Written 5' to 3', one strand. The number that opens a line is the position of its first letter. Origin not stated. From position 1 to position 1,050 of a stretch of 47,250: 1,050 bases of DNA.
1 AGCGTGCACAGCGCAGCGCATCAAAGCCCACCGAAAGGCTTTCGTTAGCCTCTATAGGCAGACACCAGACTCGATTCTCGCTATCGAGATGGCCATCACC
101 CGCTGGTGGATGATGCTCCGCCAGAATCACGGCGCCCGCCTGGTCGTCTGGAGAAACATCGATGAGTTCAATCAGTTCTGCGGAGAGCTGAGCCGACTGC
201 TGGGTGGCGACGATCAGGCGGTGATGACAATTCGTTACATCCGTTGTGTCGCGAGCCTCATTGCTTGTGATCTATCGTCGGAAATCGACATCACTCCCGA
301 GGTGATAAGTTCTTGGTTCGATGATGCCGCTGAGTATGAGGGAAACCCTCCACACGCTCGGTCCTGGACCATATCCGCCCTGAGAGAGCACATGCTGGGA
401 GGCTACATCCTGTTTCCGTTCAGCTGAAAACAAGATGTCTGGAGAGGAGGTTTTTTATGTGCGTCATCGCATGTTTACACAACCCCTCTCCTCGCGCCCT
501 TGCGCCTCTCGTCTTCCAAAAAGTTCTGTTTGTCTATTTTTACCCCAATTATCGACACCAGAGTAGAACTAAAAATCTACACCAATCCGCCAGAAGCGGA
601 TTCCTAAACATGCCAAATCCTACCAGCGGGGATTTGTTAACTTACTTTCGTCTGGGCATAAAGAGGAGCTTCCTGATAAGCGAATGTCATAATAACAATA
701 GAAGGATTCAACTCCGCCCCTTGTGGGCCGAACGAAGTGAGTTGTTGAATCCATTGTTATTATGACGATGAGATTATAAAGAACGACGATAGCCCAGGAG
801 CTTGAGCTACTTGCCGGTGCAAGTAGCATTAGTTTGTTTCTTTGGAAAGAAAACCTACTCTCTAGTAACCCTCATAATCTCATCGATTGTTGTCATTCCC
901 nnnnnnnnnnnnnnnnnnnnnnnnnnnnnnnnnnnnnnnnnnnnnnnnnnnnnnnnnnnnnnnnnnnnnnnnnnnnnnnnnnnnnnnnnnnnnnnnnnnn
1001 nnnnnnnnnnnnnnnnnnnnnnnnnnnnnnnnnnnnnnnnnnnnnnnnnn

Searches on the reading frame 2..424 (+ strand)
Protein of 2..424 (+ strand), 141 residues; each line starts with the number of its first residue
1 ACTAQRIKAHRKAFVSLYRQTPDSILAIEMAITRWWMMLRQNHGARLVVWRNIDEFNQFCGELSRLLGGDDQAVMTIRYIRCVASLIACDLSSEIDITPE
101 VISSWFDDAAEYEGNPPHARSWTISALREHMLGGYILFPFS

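Call 112: search_protein_representatives(protein=window:2-424:+)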
Query: 141 residues. Proteins with E-value up to 0.001 (for the whole library): 5; up to 1e-10: 1; up to 1e-30: 1. The best 5 are listed.
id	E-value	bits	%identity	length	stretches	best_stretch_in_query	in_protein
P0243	1.3e-80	284.6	90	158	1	1-141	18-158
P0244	2.8e-09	53.4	27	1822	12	61-128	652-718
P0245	2.1e-07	47.4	31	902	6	47-106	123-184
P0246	1.9e-04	37.8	29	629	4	58-107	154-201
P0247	2.3e-04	37.5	30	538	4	58-107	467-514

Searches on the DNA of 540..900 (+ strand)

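Call 82: search_rna_families(source=window, start=540, end=900, threshold=evalue, max_evalue=5)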
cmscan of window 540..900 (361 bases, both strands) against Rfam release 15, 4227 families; matches with E-value up to 5: 0.
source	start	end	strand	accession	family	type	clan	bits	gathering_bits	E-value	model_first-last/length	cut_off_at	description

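Call 92: build_rna_model(alignment_id=A13)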
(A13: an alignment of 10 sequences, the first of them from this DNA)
Model R1 built from alignment A13 (10 sequences, 178 columns); structure: RNAalifold consensus.
model positions 149; base pairs 37; branch points 0; effective number of sequences 2.54; information 0.59 bits per position. Calibrated on 0.2 Mb of random sequence (short: E-values are rough).
structure used (alignment columns):
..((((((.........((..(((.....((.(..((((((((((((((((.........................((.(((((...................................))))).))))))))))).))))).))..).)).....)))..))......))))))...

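Call 93: search_with_rna_model(model_id=R1, sources=[window, L057, L061, L063, L064, L066, L072, L075, L076, L079, L081, L083], max_evalue=1)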
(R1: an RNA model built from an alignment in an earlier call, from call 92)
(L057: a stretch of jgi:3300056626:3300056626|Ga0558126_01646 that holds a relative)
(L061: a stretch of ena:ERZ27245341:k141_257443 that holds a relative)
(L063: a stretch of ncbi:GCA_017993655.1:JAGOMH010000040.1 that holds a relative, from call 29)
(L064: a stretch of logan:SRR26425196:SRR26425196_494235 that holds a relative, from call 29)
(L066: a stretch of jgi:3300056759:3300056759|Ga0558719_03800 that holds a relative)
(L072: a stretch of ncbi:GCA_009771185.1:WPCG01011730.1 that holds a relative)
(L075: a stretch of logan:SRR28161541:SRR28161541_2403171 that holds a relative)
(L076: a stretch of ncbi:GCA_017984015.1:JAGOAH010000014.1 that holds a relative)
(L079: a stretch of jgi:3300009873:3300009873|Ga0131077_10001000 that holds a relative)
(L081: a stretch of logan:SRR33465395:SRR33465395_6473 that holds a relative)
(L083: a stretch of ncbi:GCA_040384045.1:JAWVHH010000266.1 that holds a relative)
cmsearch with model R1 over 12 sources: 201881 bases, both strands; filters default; matches with E-value up to 1: 24.
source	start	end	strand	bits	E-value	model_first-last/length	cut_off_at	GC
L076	4598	4745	-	155.2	4.3e-35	1-149/149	no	0.43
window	14067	14215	+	148.5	1.8e-33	1-149/149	no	0.38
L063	1297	1445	-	148.5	1.8e-33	1-149/149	no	0.38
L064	3023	3171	-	148.5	1.8e-33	1-149/149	no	0.38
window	650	800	+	145.2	1.1e-32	1-149/149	no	0.44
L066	11831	11981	-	145.2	1.1e-32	1-149/149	no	0.44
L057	19696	19846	+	143.1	3.7e-32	1-149/149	no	0.37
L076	575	725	+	143.1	3.7e-32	1-149/149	no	0.37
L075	1053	1194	-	132.6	1.3e-29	1-149/149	no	0.42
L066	13013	13160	+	131.1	3e-29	1-149/149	no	0.45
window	32823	32971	+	128.8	1.1e-28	1-149/149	no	0.42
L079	12019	12163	-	108.4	9.7e-24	1-149/149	no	0.46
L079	12274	12443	+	104.9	6.7e-23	1-149/149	no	0.5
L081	7832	7977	-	98.7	2.1e-21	1-149/149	no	0.49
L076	5780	5930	+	83.1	1.4e-17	1-149/149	no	0.44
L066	13012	13159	-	54.6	1.1e-10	1-149/149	no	0.45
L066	11832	11982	+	33.1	1.8e-05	1-149/149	no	0.44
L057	19695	19845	-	32.2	3e-05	1-149/149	no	0.37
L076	574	724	-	32.2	3e-05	1-149/149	no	0.37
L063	1298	1446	+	27.6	0.00038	1-149/149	no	0.38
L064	3024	3172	+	27.6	0.00038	1-149/149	no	0.38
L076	4599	4746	+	26.2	0.00083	1-149/149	no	0.42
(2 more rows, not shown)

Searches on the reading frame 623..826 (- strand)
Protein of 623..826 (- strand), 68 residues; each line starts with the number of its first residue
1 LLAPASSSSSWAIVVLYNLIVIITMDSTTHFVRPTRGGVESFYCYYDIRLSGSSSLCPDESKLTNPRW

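Call 28: find_homologous_proteins(query=A3, max_evalue=10)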
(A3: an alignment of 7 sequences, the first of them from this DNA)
Query A3 (7 sequences) (68 aa, profile of the alignment): 2 proteins with E <= 10 among 8 candidates.
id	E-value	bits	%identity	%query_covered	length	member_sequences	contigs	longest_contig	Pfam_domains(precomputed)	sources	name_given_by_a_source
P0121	3.6e-19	86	100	81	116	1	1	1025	PF14278.12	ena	-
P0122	8.5e-19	85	43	72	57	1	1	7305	-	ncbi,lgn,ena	-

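Call 29: find_encoding_contigs(protein=P0122, flank=10000, max_places=6)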
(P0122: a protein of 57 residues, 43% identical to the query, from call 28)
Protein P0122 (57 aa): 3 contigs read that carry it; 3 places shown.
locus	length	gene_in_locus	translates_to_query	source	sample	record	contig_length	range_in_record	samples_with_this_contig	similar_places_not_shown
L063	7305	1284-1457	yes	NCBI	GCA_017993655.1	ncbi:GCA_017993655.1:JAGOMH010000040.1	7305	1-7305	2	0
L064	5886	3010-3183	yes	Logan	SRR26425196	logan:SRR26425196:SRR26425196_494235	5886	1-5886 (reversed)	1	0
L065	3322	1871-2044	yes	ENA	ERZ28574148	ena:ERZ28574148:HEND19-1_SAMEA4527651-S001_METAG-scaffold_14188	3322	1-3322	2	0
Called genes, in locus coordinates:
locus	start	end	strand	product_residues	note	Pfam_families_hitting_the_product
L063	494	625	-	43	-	-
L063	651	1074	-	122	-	-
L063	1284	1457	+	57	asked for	-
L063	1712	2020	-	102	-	PF13683:rve_3 (weak)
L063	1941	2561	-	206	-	-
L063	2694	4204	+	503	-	-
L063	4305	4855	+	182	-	-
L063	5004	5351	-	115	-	PF13673:Acetyltransf_10, PF13508:Acetyltransf_7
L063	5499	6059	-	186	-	PF06737:Transglycosylas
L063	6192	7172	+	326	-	PF08240:ADH_N, PF00107:ADH_zinc_N, PF13602:ADH_zinc_N_2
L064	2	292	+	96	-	?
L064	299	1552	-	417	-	PF01225:Mur_ligase, PF08245:Mur_ligase_M (weak), PF02875:Mur_ligase_C (weak)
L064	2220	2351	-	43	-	-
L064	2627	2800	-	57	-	-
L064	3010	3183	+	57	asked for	-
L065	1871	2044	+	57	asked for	-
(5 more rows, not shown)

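Call 69: search_protein_families(library=pfam, max_evalue=0.1, proteins=[L063:1712-2020:-, L063:1941-2561:-, L063:2694-4204:+])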
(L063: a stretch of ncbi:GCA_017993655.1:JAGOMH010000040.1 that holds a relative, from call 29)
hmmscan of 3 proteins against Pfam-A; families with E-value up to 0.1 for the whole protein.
L063:1712-2020:- (102 aa): 1 family
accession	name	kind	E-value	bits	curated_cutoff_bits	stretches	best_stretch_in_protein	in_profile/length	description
PF13683.12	rve_3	-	3.5e-06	27.1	26.5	1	54-98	2-46/67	Integrase core domain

L063:1941-2561:- (206 aa): 8 families
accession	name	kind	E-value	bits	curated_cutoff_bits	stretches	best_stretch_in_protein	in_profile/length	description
PF13384.12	HTH_23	-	5.4e-05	23.3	24.6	1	14-46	7-40/50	Homeodomain-like domain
PF13551.12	HTH_29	-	0.00011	22.7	28.1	1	22-46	10-35/64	Winged helix-turn helix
PF13518.12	HTH_28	-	0.00031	21.2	25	1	24-46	13-35/52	Helix-turn-helix domain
PF13565.12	HTH_32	-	0.0048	17.8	33.7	1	47-101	17-70/73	Homeodomain-like domain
PF12728.13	HTH_17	-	0.0052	17.4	27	1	24-46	2-26/51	Helix-turn-helix domain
PF09607.16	BrkDBD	-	0.0072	16.7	23.4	1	27-45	29-47/58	Brinker DNA-binding domain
PF01527.26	HTH_Tnp_1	-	0.0082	16.8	24.1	1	26-47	26-47/75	Transposase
PF13730.12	HTH_36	-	0.088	13.1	25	0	30-48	32-50/55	Helix-turn-helix domain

L063:2694-4204:+ (503 aa): 1 family
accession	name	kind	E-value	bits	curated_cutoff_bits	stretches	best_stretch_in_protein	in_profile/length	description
PF09727.14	CortBP2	-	0.08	13.4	26.9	0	103-152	10-59/187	Cortactin-binding protein-2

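Call 70: search_protein_families(library=phrogs, max_evalue=0.01, proteins=[L063:1941-2561:-, L063:2694-4204:+])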
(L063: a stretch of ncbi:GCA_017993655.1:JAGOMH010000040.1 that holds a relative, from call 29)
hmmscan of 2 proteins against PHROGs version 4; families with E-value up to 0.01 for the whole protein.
L063:1941-2561:- (206 aa): 3 families
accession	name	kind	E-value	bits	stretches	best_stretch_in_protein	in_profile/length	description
phrog_157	-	integration and excision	4.7e-08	33.5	1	21-120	213-308/580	transposase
phrog_8463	-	integration and excision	3.8e-05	23.8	1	4-188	6-196/380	transposase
phrog_66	-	integration and excision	0.0015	19.3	1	23-63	93-134/412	excisionase and transcriptional regulator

L063:2694-4204:+ (503 aa): 0 families
